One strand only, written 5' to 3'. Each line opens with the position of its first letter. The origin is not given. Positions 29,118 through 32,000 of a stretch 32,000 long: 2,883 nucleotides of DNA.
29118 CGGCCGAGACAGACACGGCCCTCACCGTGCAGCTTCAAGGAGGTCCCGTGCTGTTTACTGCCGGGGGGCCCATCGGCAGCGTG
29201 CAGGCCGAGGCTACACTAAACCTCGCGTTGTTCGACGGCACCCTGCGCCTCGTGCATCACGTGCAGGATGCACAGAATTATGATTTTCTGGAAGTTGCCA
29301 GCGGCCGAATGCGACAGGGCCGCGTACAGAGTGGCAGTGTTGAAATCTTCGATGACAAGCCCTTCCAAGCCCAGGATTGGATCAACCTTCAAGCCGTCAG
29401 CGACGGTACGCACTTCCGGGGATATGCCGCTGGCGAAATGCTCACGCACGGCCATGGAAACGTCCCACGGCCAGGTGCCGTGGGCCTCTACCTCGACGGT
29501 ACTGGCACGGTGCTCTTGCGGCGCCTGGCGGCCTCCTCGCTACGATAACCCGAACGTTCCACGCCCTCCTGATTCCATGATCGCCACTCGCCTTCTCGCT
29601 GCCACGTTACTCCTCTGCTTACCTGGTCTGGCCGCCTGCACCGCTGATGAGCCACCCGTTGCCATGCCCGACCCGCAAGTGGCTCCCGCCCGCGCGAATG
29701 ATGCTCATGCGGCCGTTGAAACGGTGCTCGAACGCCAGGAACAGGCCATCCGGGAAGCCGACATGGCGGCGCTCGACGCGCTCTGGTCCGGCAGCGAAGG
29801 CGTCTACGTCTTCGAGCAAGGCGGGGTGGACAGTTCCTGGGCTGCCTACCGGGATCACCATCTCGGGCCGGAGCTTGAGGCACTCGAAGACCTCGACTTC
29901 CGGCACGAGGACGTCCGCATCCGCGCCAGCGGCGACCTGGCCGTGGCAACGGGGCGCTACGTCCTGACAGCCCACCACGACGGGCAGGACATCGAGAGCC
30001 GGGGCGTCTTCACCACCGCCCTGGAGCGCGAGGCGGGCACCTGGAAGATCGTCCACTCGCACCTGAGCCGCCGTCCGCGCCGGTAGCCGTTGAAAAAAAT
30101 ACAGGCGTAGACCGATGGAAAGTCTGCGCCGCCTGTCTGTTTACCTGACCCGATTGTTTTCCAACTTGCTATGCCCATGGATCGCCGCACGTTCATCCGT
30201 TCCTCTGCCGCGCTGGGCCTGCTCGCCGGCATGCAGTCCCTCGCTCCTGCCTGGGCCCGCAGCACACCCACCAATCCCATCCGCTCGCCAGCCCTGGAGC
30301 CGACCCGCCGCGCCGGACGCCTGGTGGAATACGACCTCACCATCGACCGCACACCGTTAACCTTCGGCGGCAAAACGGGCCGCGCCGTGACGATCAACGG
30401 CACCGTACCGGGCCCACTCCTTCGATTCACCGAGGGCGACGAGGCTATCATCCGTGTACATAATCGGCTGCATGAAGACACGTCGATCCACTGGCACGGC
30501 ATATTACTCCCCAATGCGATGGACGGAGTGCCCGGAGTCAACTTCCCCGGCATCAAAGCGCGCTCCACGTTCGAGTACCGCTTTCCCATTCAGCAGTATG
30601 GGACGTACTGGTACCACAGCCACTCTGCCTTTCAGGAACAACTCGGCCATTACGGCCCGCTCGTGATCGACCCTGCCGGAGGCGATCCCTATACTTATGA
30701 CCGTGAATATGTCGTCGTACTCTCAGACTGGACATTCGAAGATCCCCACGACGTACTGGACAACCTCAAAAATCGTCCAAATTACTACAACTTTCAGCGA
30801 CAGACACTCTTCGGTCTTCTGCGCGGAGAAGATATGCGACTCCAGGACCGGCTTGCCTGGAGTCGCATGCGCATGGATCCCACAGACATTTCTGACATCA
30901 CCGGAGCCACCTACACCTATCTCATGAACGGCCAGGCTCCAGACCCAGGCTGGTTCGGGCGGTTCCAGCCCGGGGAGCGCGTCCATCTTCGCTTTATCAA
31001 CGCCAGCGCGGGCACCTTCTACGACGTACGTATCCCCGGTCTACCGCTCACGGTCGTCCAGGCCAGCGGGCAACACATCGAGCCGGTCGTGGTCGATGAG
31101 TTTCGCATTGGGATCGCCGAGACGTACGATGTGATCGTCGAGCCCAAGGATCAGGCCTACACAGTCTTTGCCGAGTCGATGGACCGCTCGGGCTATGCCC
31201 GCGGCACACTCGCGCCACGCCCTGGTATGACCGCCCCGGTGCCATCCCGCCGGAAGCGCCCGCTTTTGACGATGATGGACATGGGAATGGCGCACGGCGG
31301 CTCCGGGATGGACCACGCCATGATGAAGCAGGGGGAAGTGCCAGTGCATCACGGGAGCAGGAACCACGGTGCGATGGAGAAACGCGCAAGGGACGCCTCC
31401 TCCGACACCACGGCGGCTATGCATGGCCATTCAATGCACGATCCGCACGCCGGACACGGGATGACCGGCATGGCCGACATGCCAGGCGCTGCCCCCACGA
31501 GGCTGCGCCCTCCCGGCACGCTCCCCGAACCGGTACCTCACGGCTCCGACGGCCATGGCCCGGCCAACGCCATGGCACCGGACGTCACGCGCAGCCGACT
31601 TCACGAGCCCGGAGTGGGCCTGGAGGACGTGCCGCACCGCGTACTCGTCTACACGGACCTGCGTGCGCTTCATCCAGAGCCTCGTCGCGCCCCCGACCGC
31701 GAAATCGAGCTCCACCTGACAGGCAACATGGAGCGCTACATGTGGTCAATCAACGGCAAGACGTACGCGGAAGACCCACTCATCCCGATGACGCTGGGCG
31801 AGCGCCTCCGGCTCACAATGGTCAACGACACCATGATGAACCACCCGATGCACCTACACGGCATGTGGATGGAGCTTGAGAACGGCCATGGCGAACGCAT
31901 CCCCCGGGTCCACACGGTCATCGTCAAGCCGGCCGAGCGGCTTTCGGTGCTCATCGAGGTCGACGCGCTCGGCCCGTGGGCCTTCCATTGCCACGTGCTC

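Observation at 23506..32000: System-level hypothesis: an uncharacterised envelope copper-stress module assembled around CopA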

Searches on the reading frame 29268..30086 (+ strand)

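Call 5: search_protein_families(library=pfam, proteins=[window:29268-30086:+], max_evalue=0.01)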
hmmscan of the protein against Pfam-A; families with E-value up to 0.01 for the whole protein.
window:29268-30086:+ (272 aa): 4 families
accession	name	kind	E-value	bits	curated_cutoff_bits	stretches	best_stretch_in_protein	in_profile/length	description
PF13474.12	SnoaL_3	-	2.4e-16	60.6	22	1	150-267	1-117/121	SnoaL-like domain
PF14534.12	DUF4440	-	8e-15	55.6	25.2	1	152-261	3-107/107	Domain of unknown function (DUF4440)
PF13577.12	SnoaL_4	-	0.00049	20.5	24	1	146-264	5-125/126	SnoaL-like domain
PF12680.13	SnoaL_2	-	0.00068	20.6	27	1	159-251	6-93/102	SnoaL-like domain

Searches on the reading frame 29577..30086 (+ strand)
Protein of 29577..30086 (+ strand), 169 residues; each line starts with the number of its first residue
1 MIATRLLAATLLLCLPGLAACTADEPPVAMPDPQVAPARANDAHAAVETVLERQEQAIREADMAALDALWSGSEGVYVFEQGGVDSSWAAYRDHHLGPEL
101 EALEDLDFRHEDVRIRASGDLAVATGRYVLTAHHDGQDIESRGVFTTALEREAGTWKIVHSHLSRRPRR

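Call 6: search_protein_families(library=ncbifam, proteins=[window:29577-30086:+], max_evalue=0.01)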
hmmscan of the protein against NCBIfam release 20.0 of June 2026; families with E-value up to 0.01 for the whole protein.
window:29577-30086:+ (169 aa): 1 family
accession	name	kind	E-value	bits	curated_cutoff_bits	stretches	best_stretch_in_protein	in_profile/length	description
TIGR02246.1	TIGR02246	subfamily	0.00036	20.5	33.95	1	43-164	2-124/128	SgcJ/EcaC family oxidoreductase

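Call 41: search_solved_structures(query=window:29577-30086:+, max_evalue=1, show_alignments=1)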
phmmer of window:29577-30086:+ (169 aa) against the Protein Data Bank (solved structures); distinct sequences matched with E-value up to 1: 4.
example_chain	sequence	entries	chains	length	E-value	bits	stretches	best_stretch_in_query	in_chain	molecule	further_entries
3bb9_A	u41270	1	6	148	2e-08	37.5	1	71-163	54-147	Putative orphan protein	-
3b7c_A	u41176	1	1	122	0.0031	20.7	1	50-164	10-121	Uncharacterized protein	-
3f7s_A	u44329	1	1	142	0.008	19.3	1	43-164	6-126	uncharacterized NTF2-like protein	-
8uqf_A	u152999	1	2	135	0.87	12.7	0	41-160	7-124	designed cortisol-binding protein hcy129_mpnn5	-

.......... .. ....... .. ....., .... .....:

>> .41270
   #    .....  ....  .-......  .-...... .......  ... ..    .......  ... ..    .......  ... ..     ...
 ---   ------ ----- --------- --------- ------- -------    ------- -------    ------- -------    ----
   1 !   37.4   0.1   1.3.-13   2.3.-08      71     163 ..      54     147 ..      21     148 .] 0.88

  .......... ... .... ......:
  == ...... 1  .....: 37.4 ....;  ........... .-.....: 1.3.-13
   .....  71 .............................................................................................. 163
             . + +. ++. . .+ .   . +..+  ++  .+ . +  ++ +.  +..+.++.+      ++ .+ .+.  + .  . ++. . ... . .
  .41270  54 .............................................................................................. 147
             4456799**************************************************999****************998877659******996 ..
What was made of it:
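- On NTF2-like SnoaL_3/DUF4440: PDB entry 3bb9 matches at E 2e-8 (call 41).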

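Call 42: find_homologous_proteins(query=window:29577-30086:+, max_evalue=0.001)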
Query window:29577-30086:+ (169 aa): 40 proteins with E <= 0.001 among 630 candidates.
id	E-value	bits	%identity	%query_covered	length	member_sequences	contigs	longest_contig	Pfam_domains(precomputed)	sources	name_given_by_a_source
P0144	3.3e-89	315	86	100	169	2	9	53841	PF14534.13,PF13474.13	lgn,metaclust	metaclust:status=active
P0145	3.4e-86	305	100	83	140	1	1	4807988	PF14534.13,PF13474.13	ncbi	-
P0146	1.8e-81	290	79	100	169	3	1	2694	PF14534.13,PF13474.13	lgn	-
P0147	1.7e-65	238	71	94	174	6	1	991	PF14534.13,PF13474.13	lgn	-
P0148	3.5e-58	214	65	99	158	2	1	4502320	PF08332.17,PF14534.13,PF13474.13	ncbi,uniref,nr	ncbi:nuclear transport factor 2 family protein [Rhodocaloribacter litoris]|uniref:YybH family protei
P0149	4.6e-58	214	79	73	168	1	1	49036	PF14534.13,PF13474.13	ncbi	-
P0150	5.9e-56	207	59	98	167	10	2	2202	PF14534.13,PF13474.13,PF13577.13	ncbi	-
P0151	4.6e-55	204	74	69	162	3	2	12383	PF14534.13,PF13474.13,PF13577.13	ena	-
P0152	1.2e-52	196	69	73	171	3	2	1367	PF14534.13,PF13474.13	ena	-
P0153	2.2e-52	195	61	96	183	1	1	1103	PF14534.13,PF13474.13,PF13577.13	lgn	-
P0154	2.2e-52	195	64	96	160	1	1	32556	PF14534.13,PF13474.13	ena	-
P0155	2.8e-50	188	56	88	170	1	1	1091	PF12680.14,PF14534.13,PF13474.13,PF13577.13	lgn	-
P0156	8.6e-48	180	54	98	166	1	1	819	PF14534.13,PF13474.13,PF13577.13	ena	-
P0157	8.8e-48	180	54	89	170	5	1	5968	PF14534.13,PF13474.13,PF13577.13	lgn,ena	-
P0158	7.3e-47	177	52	98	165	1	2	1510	PF14534.13,PF13474.13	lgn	-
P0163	6.1e-25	106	39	84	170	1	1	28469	PF14534.13,PF13474.13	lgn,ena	-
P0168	1.7e-20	92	37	86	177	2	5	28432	PF12680.14,PF14534.13,PF13474.13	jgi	jgi:ketosteroid isomerase-like protein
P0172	4.5e-19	87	41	72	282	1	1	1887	PF14534.13,PF07987.17,PF13474.13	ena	-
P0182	6.7e-11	60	39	54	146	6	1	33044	PF14534.13,PF13474.13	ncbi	ncbi:MAG: nuclear transport factor 2 family protein, partial [Sphingopyxis sp.]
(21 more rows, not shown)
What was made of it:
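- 29577..30086 (+): P7: NTF2-like (SnoaL_3/DUF4440) lipoprotein with a conserved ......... motif. One homologue is fused to PF07987, the family I recall as YcnI/DUF1775 (call 42).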

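Call 43: find_encoding_contigs(protein=P0163, flank=7000, max_places=2)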
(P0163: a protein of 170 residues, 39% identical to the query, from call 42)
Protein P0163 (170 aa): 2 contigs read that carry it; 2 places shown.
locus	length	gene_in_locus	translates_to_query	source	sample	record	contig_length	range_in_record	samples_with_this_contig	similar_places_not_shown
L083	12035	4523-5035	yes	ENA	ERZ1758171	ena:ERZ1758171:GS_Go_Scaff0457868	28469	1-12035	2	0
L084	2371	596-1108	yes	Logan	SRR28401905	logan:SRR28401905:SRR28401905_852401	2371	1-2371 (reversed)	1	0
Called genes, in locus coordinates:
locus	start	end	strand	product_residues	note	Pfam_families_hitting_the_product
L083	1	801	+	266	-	?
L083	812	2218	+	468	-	PF02321:OEP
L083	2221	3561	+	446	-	PF07732:Cu-oxidase_3, PF00394:Cu-oxidase (weak), PF07731:Cu-oxidase_2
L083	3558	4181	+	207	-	PF00034:Cytochrom_C, PF13442:Cytochrome_CBB3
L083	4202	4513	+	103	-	-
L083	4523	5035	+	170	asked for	PF13474:SnoaL_3, PF14534:DUF4440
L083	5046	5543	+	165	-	PF13474:SnoaL_3, PF14534:DUF4440 (weak)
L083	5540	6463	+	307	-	PF13628:DUF4142, PF03713:DUF305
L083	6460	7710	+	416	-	PF01471:PG_binding_1, PF03734:YkuD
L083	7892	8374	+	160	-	PF03713:DUF305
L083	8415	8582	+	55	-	PF04945:YHS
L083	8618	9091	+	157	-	-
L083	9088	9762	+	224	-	PF01209:Ubie_methyltran, PF02353:CMAS, PF13489:Methyltransf_23, PF05175:MTS, PF13847:Methyltransf_31, PF08241:Methyltransf_11, PF08242:Methyltransf_12, PF13649:Methyltransf_25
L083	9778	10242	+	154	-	-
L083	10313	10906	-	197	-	PF03713:DUF305, PF13628:DUF4142, PF03713:DUF305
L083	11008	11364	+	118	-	-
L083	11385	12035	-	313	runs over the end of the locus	PF10670:DUF4198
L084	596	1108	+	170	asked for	PF13474:SnoaL_3, PF14534:DUF4440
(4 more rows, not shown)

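Call 44: find_encoding_contigs(protein=P0168, flank=7000, max_places=2)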
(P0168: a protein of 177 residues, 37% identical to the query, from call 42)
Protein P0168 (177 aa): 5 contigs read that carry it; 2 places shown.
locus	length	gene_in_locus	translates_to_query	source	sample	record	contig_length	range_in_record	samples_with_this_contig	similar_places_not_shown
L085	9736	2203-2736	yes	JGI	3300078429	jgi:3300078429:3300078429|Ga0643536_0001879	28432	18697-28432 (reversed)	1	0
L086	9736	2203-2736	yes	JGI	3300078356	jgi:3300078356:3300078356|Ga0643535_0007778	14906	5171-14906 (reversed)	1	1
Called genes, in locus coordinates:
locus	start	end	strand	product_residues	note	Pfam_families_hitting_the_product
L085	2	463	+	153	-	?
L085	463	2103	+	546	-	PF04234:CopC, PF05425:CopD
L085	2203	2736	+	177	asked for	PF13474:SnoaL_3, PF14534:DUF4440, PF12680:SnoaL_2 (weak)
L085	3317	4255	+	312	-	PF10670:DUF4198 (faint), PF13474:SnoaL_3 (weak), PF14534:DUF4440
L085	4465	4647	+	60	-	-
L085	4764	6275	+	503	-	PF01546:Peptidase_M20 (faint), PF04389:Peptidase_M28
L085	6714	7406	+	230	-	PF13441:Gly-zipper_YMGG, PF13488:Gly-zipper_Omp, PF00691:OmpA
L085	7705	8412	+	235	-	PF00702:Hydrolase, PF13419:HAD_2 (weak)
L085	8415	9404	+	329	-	PF14870:PSII_BNR (faint), PF02012:BNR (faint), PF15902:Sortilin-Vps10 (weak)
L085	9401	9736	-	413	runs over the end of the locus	PF06224:AlkZ-like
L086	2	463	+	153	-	?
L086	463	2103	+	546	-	PF04234:CopC, PF05425:CopD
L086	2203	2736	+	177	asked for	PF13474:SnoaL_3, PF14534:DUF4440, PF12680:SnoaL_2 (weak)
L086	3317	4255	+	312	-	PF10670:DUF4198 (faint), PF13474:SnoaL_3 (weak), PF14534:DUF4440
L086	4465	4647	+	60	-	-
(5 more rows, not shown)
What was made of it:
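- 29577..30086 (+): Distant homologues sit beside an MCO and DUF305 genes (L083) and beside a CopC-CopD fusion (L085) (calls 43, 44).
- P7 relatives in other copper loci, and a fusion to PF07987: calls 42-44.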

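Call 45: find_encoding_contigs(protein=P0182, flank=7000, max_places=2)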
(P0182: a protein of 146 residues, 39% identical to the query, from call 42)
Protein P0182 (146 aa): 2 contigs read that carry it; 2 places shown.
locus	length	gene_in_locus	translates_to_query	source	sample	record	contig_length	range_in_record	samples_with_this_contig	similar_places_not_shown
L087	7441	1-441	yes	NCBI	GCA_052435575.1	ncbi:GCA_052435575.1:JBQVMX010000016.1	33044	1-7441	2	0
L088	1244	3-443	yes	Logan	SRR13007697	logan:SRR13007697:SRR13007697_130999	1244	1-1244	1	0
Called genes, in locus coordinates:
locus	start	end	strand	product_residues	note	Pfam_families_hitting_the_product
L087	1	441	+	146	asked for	PF14534:DUF4440 (weak), PF13474:SnoaL_3 (weak)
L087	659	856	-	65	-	PF06698:DUF1192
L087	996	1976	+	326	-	PF08240:ADH_N, PF00107:ADH_zinc_N, PF13602:ADH_zinc_N_2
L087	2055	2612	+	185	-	-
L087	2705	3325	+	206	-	PF02798:GST_N, PF13417:GST_N_3 (weak), PF13409:GST_N_2 (weak), PF14497:GST_C_3, PF00043:GST_C, PF13410:GST_C_2 (weak)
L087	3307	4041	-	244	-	PF02525:Flavodoxin_2, PF03358:FMN_red (weak)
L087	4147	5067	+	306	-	PF00126:HTH_1, PF03466:LysR_substrate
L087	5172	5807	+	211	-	PF06242:TrcR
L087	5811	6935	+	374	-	PF00753:Lactamase_B, PF21221:B_lactamase-like_C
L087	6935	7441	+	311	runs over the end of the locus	PF01963:TraB_PrgY_gumN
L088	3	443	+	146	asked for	PF14534:DUF4440 (weak), PF13474:SnoaL_3 (weak)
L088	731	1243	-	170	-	?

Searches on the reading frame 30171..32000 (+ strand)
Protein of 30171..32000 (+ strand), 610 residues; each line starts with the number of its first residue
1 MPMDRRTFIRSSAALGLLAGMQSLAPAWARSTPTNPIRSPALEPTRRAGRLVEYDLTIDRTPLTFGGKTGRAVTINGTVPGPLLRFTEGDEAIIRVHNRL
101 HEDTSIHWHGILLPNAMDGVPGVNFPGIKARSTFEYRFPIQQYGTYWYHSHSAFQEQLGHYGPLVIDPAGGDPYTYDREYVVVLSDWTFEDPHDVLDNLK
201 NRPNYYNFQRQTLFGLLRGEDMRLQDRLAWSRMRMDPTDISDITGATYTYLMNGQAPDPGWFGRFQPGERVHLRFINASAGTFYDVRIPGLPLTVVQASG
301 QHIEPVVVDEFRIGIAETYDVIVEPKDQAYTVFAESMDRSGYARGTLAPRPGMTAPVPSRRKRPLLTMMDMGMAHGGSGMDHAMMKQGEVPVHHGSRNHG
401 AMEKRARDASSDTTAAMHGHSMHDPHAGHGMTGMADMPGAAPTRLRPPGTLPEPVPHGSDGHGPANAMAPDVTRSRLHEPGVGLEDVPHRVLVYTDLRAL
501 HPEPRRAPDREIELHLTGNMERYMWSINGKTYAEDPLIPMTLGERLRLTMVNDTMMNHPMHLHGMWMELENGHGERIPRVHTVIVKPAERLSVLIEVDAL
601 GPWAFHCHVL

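Call 5: search_protein_families(library=pfam, proteins=[window:30177-32000:+], max_evalue=0.01)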
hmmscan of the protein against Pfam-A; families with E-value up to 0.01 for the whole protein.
window:30177-32000:+ (608 aa): 3 families
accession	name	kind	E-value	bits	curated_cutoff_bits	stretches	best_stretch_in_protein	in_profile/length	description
PF07732.21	Cu-oxidase_3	-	1.3e-41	141.9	21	2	59-166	5-116/119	Multicopper oxidase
PF00394.28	Cu-oxidase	-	1e-21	78.1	21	1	177-335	2-142/157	Multicopper oxidase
PF07731.20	Cu-oxidase_2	-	1.5e-20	73.8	20.4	1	504-608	2-120/137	Multicopper oxidase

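Call 6: search_protein_families(library=ncbifam, proteins=[window:30171-32000:+], max_evalue=0.01)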
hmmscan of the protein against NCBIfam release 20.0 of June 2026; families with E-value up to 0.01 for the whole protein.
window:30171-32000:+ (610 aa): 7 families
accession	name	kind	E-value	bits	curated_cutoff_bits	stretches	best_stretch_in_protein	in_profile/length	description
TIGR01480.1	copper_res_A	subfamily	2.7e-224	746.1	478.95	1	3-610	6-579/593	copper resistance system multicopper oxidase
TIGR03388.1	ascorbase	equivalog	1.8e-36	125.9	614.8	1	68-328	18-270/542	L-ascorbate oxidase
TIGR03390.1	ascorbOXfungal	equivalog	6.6e-30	104.1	445.35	1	71-329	28-267/538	L-ascorbate oxidase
TIGR03389.1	laccase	equivalog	1e-27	97.2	558.9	1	52-199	4-156/539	laccase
NF008205.1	PRK10965.1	equivalog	7.1e-24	84.5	525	1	3-152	1-145/529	multicopper oxidase CueO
NF008135.0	PRK10883.1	equivalog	4.5e-12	45.2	581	1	1-153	1-146/471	cell division protein FtsP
TIGR02376.1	Cu_nitrite_red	equivalog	1.5e-07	31.1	296.3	1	66-191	43-175/326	copper-containing nitrite reductase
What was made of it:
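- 30171..32000 (+): P8: Tat-exported CopA/PcoA-type multicopper oxidase with a Met/His-rich loop. It is cut by the window end. TIGR01480 at 746 bits, above the cutoff of 479, and three Cu-oxidase Pfam domains (calls 5, 6).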
